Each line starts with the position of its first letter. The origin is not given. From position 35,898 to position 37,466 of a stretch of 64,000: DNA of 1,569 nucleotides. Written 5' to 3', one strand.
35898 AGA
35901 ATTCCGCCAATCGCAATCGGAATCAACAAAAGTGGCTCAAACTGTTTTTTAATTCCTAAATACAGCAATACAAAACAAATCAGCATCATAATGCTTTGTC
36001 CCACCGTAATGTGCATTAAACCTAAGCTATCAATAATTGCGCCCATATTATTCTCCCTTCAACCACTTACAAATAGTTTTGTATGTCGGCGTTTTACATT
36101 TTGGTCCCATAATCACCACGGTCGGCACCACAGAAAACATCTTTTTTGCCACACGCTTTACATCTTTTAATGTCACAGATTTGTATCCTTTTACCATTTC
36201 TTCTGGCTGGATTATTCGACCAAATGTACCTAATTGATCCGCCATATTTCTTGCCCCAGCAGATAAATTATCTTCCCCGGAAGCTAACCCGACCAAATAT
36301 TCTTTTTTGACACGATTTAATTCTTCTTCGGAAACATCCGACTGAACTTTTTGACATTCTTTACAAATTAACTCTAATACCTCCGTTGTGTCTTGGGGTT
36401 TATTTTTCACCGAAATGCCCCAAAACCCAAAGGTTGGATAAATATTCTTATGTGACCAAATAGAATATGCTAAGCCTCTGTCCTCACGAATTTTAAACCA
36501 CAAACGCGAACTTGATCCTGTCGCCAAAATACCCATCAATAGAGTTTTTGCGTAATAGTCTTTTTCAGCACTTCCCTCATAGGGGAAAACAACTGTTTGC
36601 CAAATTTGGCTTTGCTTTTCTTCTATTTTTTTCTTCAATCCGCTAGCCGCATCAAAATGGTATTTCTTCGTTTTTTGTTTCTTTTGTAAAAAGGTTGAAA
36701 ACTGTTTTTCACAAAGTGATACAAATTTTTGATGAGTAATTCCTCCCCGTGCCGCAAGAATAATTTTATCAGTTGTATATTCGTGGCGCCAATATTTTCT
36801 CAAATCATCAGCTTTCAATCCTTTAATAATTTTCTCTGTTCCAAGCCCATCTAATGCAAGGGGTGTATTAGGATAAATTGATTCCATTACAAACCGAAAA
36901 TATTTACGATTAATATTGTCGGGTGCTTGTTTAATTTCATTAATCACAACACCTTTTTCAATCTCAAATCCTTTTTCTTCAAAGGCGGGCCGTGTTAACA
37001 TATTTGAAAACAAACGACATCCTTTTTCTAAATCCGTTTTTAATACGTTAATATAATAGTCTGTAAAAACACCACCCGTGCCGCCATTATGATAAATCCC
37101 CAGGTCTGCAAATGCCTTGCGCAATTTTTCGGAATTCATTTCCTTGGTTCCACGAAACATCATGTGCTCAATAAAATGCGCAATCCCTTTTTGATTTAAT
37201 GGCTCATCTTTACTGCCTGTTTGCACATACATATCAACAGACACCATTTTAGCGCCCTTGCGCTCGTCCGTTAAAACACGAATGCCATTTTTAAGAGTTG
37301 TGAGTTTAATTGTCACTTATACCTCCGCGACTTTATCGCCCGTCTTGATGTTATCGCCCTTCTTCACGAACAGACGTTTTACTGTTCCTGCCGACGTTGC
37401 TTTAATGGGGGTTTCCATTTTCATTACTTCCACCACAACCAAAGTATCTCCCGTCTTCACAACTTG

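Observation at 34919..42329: Oxaloacetate-node block: permease-oadG-oadA-(M16 peptidase)-oadB facing GTP-PEPCK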

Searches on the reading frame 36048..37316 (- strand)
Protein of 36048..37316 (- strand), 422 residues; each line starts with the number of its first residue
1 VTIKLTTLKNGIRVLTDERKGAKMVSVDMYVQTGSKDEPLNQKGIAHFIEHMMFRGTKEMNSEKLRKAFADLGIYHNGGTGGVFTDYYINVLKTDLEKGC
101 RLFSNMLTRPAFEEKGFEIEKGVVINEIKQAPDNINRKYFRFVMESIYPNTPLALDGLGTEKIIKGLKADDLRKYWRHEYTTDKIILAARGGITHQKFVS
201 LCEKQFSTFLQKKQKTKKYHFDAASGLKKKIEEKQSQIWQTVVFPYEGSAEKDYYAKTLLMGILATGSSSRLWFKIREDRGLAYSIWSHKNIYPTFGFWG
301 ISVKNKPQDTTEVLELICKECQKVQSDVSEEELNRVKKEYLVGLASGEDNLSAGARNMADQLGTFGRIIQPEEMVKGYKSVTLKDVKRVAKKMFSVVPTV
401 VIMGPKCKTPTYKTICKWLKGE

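Call 4: search_protein_families(library=pfam, proteins=[window:36048-37316:-], max_evalue=0.01)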
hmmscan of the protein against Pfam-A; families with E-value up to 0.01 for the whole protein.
window:36048-37316:- (422 aa): 2 families
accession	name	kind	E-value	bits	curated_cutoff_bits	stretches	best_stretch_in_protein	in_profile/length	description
PF05193.26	Peptidase_M16_C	-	1e-28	100.9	23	1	167-339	2-180/181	Peptidase M16 inactive domain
PF00675.25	Peptidase_M16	-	9.5e-27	94.2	22.3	1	13-158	1-146/149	Insulinase (Peptidase family M16)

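Call 5: search_protein_families(library=ncbifam, proteins=[window:36048-37316:-], max_evalue=0.01)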
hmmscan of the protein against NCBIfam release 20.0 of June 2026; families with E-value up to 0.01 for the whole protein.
window:36048-37316:- (422 aa): 4 families
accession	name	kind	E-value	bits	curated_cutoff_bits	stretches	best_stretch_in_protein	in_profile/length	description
NF047422.1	YfmF_fam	equivalog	6.7e-29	101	285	1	86-393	88-401/412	EF-P 5-aminopentanol modification-associated protein YfmF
NF047421.1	YfmH_fam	equivalog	2.8e-24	86.1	250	1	26-395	42-412/425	EF-P 5-aminopentanol modification-associated protein YfmH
NF011681.0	PRK15101.1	equivalog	7e-13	47.5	765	1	7-154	48-196/961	pitrilysin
TIGR02110.1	PQQ_syn_pqqF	equivalog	3.6e-12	45.8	320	1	6-128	3-126/697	pyrroloquinoline quinone biosynthesis protein PqqF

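Call 46: find_homologous_proteins(query=window:36048-37316:-, max_evalue=1e-10)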
Query window:36048-37316:- (422 aa): 386 proteins with E <= 1e-10 among 6045 candidates; the best 120 are listed.
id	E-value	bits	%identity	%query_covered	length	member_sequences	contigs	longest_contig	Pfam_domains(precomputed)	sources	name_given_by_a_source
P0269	5.1e-215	732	74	100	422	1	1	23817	PF00675.26,PF05193.27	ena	-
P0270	6.1e-184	630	67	100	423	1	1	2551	PF00675.26,PF05193.27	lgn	-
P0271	1.5e-177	609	65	100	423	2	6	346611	PF00675.26,PF05193.27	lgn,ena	-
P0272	8.1e-176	603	64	100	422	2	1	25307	PF00675.26,PF05193.27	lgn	-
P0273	5.9e-171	587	63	100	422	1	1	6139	PF00675.26,PF05193.27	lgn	-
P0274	2.8e-93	331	41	100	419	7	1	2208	PF00675.26,PF05193.27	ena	-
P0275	2.2e-90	322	41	100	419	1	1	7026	PF00675.26,PF05193.27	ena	-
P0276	1.3e-86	309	67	50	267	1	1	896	PF00675.26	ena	-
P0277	2.9e-84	302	39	100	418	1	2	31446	PF00675.26,PF05193.27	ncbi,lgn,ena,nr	ncbi:MAG: insulinase family protein [Alphaproteobacteria bacterium]|nr:insulinase family protein [Al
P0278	6.5e-84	301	40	100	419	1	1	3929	PF00675.26,PF05193.27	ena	-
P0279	1.7e-65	240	33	100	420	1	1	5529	PF00675.26,PF05193.27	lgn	-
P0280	9.2e-61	224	31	99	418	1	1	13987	PF00675.26,PF05193.27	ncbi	-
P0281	2.1e-57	213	33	100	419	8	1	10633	PF00675.26,PF05193.27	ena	-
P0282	3.3e-56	209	32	93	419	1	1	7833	PF00675.26,PF05193.27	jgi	jgi:predicted Zn-dependent peptidase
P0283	5.5e-56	209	32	95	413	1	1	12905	PF00675.26,PF05193.27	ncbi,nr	ncbi:MAG: insulinase family protein [Alphaproteobacteria bacterium]|nr:insulinase family protein [Al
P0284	2.3e-54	203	31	98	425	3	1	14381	PF00675.26,PF05193.27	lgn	-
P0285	2.0e-50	190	29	96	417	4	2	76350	PF00675.26,PF05193.27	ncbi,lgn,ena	-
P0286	7.3e-50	188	28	96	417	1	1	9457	PF00675.26,PF05193.27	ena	-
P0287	3.1e-49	186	30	95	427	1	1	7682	PF00675.26,PF05193.27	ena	-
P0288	3.6e-49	186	32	93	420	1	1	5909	PF00675.26,PF05193.27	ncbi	-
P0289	6.0e-49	185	31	97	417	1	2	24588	PF00675.26,PF05193.27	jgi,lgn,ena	-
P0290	3.1e-48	183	29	95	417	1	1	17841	PF00675.26,PF05193.27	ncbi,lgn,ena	-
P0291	4.5e-48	182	30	94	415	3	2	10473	PF00675.26,PF05193.27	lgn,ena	-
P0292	9.3e-48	181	29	92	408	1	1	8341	PF00675.26,PF05193.27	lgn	-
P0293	2.9e-47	180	31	96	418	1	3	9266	PF00675.26,PF05193.27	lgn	-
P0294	3.1e-47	180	30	92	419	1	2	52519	PF00675.26,PF05193.27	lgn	-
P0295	5.1e-47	179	30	97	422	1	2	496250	PF00675.26,PF05193.27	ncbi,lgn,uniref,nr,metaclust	ncbi:M16 family metallopeptidase [Alkalicoccus chagannorensis]|uniref:M16 family metallopeptidase n=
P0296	5.2e-47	179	30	96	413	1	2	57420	PF00675.26,PF05193.27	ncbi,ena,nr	ncbi:MAG: pitrilysin family protein [Deltaproteobacteria bacterium]|nr:pitrilysin family protein [De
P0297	1.4e-46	178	30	93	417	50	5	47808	PF00675.26,PF05193.27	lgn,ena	-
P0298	1.9e-46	177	30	96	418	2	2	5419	PF00675.26,PF05193.27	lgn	-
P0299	2.7e-46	177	28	92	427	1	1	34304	PF00675.26,PF05193.27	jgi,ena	-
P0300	3.2e-46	176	30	95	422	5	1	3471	PF00675.26,PF05193.27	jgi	jgi:predicted Zn-dependent peptidase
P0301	4.5e-46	176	31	96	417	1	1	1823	PF00675.26,PF05193.27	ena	-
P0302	6.2e-46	175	28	93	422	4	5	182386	PF00675.26,PF05193.27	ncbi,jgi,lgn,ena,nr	ncbi:MAG: hypothetical protein PWP07_425 [Epulopiscium sp.]|jgi:predicted Zn-dependent peptidase|nr:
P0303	6.7e-46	175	32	95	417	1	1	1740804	PF00675.26,PF05193.27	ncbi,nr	ncbi:MAG: insulinase family protein [Deltaproteobacteria bacterium]|nr:MAG: insulinase family protei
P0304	1.5e-45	174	31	95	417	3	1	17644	PF00675.26,PF05193.27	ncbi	ncbi:MAG: M16 family metallopeptidase [Eubacteriales bacterium]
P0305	1.7e-45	174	31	97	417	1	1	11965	PF00675.26,PF05193.27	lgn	-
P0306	2.0e-45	174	32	95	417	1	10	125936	PF00675.26,PF05193.27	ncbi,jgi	jgi:predicted Zn-dependent peptidase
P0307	2.4e-45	174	32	95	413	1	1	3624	PF00675.26,PF05193.27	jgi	jgi:predicted Zn-dependent peptidase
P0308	3.0e-45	173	30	91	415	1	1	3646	PF00675.26,PF05193.27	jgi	jgi:predicted Zn-dependent peptidase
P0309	3.2e-45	173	31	94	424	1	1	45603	PF00675.26,PF05193.27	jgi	jgi:predicted Zn-dependent peptidase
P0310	5.4e-45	172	29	95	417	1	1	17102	PF00675.26,PF05193.27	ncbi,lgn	-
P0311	5.5e-45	172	30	95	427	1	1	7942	PF00675.26,PF05193.27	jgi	jgi:predicted Zn-dependent peptidase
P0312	6.2e-45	172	30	93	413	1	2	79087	PF00675.26,PF05193.27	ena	-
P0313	6.8e-45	172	28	91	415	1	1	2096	PF00675.26,PF05193.27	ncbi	-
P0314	1.2e-44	171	29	95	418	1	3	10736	PF00675.26,PF05193.27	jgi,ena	-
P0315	1.2e-44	171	31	95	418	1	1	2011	PF00675.26,PF05193.27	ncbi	-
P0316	1.6e-44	171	30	91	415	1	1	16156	PF00675.26,PF05193.27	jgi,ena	jgi:predicted Zn-dependent peptidase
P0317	1.7e-44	171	30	91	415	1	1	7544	PF00675.26,PF05193.27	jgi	jgi:predicted Zn-dependent peptidase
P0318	2.1e-44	170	30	91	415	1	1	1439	PF00675.26,PF05193.27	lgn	-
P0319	2.8e-44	170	31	99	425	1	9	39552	PF00675.26,PF05193.27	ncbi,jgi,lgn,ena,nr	ncbi:MAG: insulinase family protein [Acidobacteria bacterium]|jgi:predicted Zn-dependent peptidase|n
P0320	3.3e-44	170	30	93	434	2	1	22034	PF00675.26,PF05193.27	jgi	jgi:predicted Zn-dependent peptidase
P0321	5.5e-44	169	31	93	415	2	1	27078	PF00675.26,PF05193.27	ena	-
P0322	5.6e-44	169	30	91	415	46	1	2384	PF00675.26,PF05193.27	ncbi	-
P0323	5.6e-44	169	30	93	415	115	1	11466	PF00675.26,PF05193.27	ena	-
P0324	7.3e-44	169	30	95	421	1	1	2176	PF00675.26,PF05193.27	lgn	-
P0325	2.3e-43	167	30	93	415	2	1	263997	PF00675.26,PF05193.27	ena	-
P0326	2.8e-43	167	29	91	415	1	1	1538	PF00675.26,PF05193.27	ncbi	-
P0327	3.4e-43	166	30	93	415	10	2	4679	PF00675.26,PF05193.27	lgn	-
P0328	7.1e-43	165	29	93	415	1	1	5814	PF00675.26,PF05193.27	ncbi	-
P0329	7.5e-43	165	29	95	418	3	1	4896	PF00675.26,PF05193.27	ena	-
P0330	8.4e-43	165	30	80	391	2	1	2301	PF00675.26,PF05193.27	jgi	jgi:Predicted Zn-dependent peptidases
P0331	1.5e-42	164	30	95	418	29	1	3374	PF00675.26,PF05193.27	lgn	-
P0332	2.1e-42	164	28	95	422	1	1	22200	PF00675.26,PF05193.27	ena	-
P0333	2.7e-42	163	28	93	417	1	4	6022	PF00675.26,PF05193.27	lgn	-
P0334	2.9e-42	163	29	99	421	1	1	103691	PF00675.26,PF05193.27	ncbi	-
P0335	3.5e-42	163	30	93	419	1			PF00675.26,PF05193.27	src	-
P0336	3.9e-42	163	28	96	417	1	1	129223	PF00675.26,PF05193.27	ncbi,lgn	-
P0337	4.6e-42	163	29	93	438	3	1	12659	PF00675.26,PF05193.27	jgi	jgi:predicted Zn-dependent peptidase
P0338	7.2e-42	162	30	95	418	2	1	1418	PF00675.26,PF05193.27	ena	-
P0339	7.7e-42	162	31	95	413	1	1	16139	PF00675.26,PF05193.27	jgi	jgi:predicted Zn-dependent peptidase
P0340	1.0e-41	162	28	95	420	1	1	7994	PF00675.26,PF05193.27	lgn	-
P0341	1.7e-41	161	28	95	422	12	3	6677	PF00675.26,PF05193.27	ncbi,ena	-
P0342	2.9e-41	160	30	88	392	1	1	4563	PF00675.26,PF05193.27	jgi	jgi:predicted Zn-dependent peptidase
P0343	2.9e-41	160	29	92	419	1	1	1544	PF00675.26,PF05193.27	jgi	jgi:predicted Zn-dependent peptidase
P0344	4.0e-41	160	27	93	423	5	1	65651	PF00675.26,PF05193.27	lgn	-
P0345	4.8e-41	159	26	94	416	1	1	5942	PF00675.26,PF05193.27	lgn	-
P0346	6.0e-41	159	29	94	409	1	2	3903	PF00675.26,PF05193.27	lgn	-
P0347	8.3e-41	159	30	97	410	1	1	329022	PF00675.26,PF05193.27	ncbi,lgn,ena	-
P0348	9.2e-41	158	29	92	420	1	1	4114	PF00675.26,PF05193.27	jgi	-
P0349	9.5e-41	158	28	92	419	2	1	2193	PF00675.26,PF05193.27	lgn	-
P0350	1.9e-40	157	29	92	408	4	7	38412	PF00675.26,PF05193.27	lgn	-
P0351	1.9e-40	157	28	92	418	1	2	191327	PF00675.26,PF05193.27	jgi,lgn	-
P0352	2.2e-40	157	29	91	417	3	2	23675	PF00675.26,PF05193.27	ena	-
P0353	2.6e-40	157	28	93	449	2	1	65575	PF00675.26,PF05193.27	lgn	-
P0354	2.9e-40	157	29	92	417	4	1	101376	PF00675.26,PF05193.27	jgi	jgi:predicted Zn-dependent peptidase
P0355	4.9e-40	156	29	93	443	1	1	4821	PF00675.26,PF05193.27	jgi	jgi:predicted Zn-dependent peptidase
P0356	5.0e-40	156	29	93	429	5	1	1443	PF00675.26,PF05193.27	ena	-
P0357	5.5e-40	156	29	93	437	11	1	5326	PF00675.26,PF05193.27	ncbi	ncbi:MAG TPA: pitrilysin family protein [Edaphobacter sp.]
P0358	8.0e-40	155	28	92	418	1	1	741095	PF00675.26,PF05193.27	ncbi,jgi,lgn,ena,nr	ncbi:MAG TPA: pitrilysin family protein [Clostridia bacterium]|nr:pitrilysin family protein [Clostri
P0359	9.7e-40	155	29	95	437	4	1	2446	PF00675.26,PF05193.27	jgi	jgi:predicted Zn-dependent peptidase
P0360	2.7e-39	154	28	92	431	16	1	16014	PF00675.26,PF05193.27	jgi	jgi:predicted Zn-dependent peptidase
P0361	3.3e-39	153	27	95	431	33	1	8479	PF00675.26,PF05193.27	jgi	-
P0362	3.9e-39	153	29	95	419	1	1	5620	PF00675.26,PF05193.27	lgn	-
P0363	4.9e-39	153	29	95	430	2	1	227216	PF00675.26,PF05193.27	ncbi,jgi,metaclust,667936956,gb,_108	metaclust:\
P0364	5.0e-39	153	28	93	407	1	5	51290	PF00675.26,PF05193.27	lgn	-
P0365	6.0e-39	152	26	95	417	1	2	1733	PF00675.26,PF05193.27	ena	-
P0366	6.1e-39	152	28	92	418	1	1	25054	PF00675.26,PF05193.27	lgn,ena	-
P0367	1.1e-38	152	30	98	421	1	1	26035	PF00675.26,PF05193.27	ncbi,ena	-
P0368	1.2e-38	151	30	95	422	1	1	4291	PF00675.26,PF05193.27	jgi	-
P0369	1.2e-38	151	27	95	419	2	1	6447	PF00675.26,PF05193.27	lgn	-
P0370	1.6e-38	151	28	92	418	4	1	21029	PF00675.26,PF05193.27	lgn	-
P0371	2.1e-38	151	32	95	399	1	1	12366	PF00675.26,PF05193.27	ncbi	-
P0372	2.1e-38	151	29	97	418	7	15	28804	PF00675.26,PF05193.27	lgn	-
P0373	2.1e-38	151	26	96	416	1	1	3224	PF00675.26,PF05193.27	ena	-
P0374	2.2e-38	151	29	95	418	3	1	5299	PF00675.26,PF05193.27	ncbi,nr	ncbi:MAG: pitrilysin family protein [Thermodesulfobacteriota bacterium]|nr:pitrilysin family protein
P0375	2.8e-38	150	27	96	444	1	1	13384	PF00675.26,PF05193.27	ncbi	-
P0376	4.0e-38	150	28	96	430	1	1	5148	PF00675.26,PF05193.27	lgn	-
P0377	4.7e-38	149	27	96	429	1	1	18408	PF00675.26,PF05193.27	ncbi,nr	ncbi:MAG TPA: pitrilysin family protein, partial [Mycobacteriales bacterium]|nr:pitrilysin family pr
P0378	6.9e-38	149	29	94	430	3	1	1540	PF00675.26,PF05193.27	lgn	-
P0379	7.1e-38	149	27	92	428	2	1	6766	PF00675.26,PF05193.27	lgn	-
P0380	1.1e-37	148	27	92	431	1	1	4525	PF00675.26,PF05193.27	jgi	jgi:predicted Zn-dependent peptidase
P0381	1.4e-37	148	27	93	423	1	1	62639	PF00675.26,PF05193.27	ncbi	-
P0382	1.5e-37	148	27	96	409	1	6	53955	PF00675.26,PF05193.27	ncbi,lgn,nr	ncbi:MAG: insulinase family protein [Chthonomonas sp.]|nr:insulinase family protein [Chthonomonas sp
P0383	1.9e-37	148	30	98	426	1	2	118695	PF00675.26,PF05193.27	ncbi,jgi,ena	-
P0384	2.5e-37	147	27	93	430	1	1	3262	PF00675.26,PF05193.27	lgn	-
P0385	2.7e-37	147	27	95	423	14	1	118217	PF00675.26,PF05193.27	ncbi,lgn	-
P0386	3.4e-37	147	28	92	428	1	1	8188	PF00675.26,PF05193.27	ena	-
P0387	3.6e-37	147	30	98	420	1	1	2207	PF00675.26,PF05193.27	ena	-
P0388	4.5e-37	146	27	95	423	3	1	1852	PF00675.26,PF05193.27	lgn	-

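Call 47: find_encoding_contigs(protein=P0279, flank=6000, max_places=2)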
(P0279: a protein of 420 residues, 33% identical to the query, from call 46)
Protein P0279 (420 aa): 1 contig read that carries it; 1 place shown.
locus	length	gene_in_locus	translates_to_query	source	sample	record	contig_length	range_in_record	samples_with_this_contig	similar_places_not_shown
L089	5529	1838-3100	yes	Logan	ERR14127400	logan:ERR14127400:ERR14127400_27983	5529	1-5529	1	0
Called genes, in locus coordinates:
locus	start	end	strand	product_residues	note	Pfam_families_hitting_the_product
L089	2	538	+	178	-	?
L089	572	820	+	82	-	-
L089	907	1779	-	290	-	-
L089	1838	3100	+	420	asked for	PF00675:Peptidase_M16, PF05193:Peptidase_M16_C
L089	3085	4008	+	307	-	PF02401:LYTB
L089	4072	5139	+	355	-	PF04326:SLFN_AlbA_2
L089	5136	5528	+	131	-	?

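Call 48: find_encoding_contigs(protein=P0280, flank=6000, max_places=2)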
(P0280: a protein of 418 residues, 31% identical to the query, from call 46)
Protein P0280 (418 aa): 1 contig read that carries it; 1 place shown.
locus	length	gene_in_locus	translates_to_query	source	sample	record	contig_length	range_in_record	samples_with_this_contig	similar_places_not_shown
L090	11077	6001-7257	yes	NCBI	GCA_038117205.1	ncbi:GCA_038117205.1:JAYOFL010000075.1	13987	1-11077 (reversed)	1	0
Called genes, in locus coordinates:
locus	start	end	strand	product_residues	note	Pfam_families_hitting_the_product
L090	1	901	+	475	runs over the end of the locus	PF00115:COX1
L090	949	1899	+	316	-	PF01040:UbiA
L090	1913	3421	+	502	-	PF02074:Peptidase_M32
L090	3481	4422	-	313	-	PF16868:NMT1_3, PF09084:NMT1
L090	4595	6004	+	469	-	PF14821:Thr_synth_N, PF00291:PALP, PF24857:THR4_C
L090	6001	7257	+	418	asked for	PF00675:Peptidase_M16, PF05193:Peptidase_M16_C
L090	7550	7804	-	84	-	-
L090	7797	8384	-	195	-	PF02622:DUF179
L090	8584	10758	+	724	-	PF11412:DsbD_N, PF28432:DUF8393, PF02683:DsbD_TM, PF13899:Thioredoxin_7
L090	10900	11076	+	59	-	?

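Call 49: find_encoding_contigs(protein=P0269, flank=8000, max_places=2)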
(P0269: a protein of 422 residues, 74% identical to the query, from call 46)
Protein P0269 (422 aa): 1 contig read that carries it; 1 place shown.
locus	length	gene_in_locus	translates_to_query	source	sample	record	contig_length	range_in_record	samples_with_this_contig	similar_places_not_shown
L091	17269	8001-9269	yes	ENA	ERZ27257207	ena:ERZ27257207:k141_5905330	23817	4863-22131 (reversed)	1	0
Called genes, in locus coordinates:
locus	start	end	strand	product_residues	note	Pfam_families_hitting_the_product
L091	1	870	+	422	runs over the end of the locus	PF07498:Rho_N, PF07497:Rho_RNA_bind, PF00006:ATP-synt_ab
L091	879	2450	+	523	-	PF01936:NYN (weak)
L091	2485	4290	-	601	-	PF17297:PEPCK_N, PF00821:PEPCK_GTP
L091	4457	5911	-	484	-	-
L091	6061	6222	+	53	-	-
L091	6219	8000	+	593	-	PF00682:HMGL-like, PF02436:PYC_OADA, PF25919:BSH_CusB (faint), PF25917:BSH_RND (faint), PF00364:Biotin_lipoyl, PF25984:BSH_YknX (faint), PF25997:BSH_YhbJ (weak)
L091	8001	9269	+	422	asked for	PF00675:Peptidase_M16, PF05193:Peptidase_M16_C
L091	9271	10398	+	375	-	PF03977:OAD_beta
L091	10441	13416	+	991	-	-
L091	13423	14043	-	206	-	PF01351:RNase_HII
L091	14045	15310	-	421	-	PF00675:Peptidase_M16, PF05193:Peptidase_M16_C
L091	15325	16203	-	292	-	-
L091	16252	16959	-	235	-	PF20260:PUA_4, PF04452:Methyltrans_RNA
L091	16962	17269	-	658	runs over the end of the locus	PF13581:HATPase_c_2 (weak), PF00072:Response_reg, PF07228:SpoIIE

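Call 61: search_protein_families(library=pfam, proteins=[L091:4457-5911:-], max_evalue=0.001)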
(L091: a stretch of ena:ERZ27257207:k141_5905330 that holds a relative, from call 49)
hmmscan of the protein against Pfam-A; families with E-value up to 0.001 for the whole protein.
L091:4457-5911:- (484 aa): 0 families

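Call 63: search_solved_structures(query=window:36048-37316:-, max_evalue=1e-10, show_alignments=1)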
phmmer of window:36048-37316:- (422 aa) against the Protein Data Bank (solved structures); distinct sequences matched with E-value up to 1e-10: 66 (the best 60 are shown).
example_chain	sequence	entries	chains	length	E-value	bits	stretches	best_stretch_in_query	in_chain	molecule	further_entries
3hdi_A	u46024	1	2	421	1.6e-42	149.3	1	4-407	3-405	Processing protease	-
8zno_B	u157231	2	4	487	1.3e-37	133.1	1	4-413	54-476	Mitochondrial-processing peptidase subunit beta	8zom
7jrg_A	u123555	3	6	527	7.5e-37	130.6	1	4-413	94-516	Mitochondrial-processing peptidase subunit beta, mitochondrial isoform X1 | MPP-beta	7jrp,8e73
8q1b_A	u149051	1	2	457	2e-36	129.2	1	4-394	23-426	Probable mitochondrial-processing peptidase subunit beta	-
7v4y_A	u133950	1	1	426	2.5e-36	128.9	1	7-393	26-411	Putative zinc protease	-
3eoq_A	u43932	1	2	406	2.5e-36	128.9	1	7-393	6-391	Putative zinc protease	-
8ab6_A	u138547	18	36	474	1.2e-35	126.7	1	5-209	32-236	YALI0A14806p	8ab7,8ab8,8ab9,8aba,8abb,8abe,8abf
8bep_B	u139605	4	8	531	1.5e-35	126.3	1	4-413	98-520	Probable mitochondrial-processing peptidase subunit beta, mitochondrial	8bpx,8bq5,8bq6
1hr6_B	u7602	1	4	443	2.2e-35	125.8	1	6-208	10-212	MITOCHONDRIAL PROCESSING PEPTIDASE BETA SUBUNIT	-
1hr7_B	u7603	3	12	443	5.6e-35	124.4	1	6-208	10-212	MITOCHONDRIAL PROCESSING PEPTIDASE BETA SUBUNIT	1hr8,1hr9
5hxk_A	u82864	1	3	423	2.6e-34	122.2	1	6-386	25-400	Zinc-dependent peptidase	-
9g9t_D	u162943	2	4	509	2.7e-33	118.9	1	5-214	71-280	Putative peptidase M16 family protein | Putative peptidase M16 family potein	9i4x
7v4y_B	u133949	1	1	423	4.5e-33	118.2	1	6-386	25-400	Zinc-dependent peptidase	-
3cwb_A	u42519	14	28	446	1.3e-31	113.4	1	4-208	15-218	MITOCHONDRIAL UBIQUINOL-CYTOCHROME-C REDUCTASE COMPLEX CORE PROTEIN I | UBIQUINOL-CYTOCHROME-C REDUCTASE COMPLEX CORE PROTEIN I, MITOCHONDRIAL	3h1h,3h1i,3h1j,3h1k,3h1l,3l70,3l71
1bcc_A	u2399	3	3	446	1.3e-30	110.1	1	5-207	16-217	UBIQUINOL CYTOCHROME C OXIDOREDUCTASE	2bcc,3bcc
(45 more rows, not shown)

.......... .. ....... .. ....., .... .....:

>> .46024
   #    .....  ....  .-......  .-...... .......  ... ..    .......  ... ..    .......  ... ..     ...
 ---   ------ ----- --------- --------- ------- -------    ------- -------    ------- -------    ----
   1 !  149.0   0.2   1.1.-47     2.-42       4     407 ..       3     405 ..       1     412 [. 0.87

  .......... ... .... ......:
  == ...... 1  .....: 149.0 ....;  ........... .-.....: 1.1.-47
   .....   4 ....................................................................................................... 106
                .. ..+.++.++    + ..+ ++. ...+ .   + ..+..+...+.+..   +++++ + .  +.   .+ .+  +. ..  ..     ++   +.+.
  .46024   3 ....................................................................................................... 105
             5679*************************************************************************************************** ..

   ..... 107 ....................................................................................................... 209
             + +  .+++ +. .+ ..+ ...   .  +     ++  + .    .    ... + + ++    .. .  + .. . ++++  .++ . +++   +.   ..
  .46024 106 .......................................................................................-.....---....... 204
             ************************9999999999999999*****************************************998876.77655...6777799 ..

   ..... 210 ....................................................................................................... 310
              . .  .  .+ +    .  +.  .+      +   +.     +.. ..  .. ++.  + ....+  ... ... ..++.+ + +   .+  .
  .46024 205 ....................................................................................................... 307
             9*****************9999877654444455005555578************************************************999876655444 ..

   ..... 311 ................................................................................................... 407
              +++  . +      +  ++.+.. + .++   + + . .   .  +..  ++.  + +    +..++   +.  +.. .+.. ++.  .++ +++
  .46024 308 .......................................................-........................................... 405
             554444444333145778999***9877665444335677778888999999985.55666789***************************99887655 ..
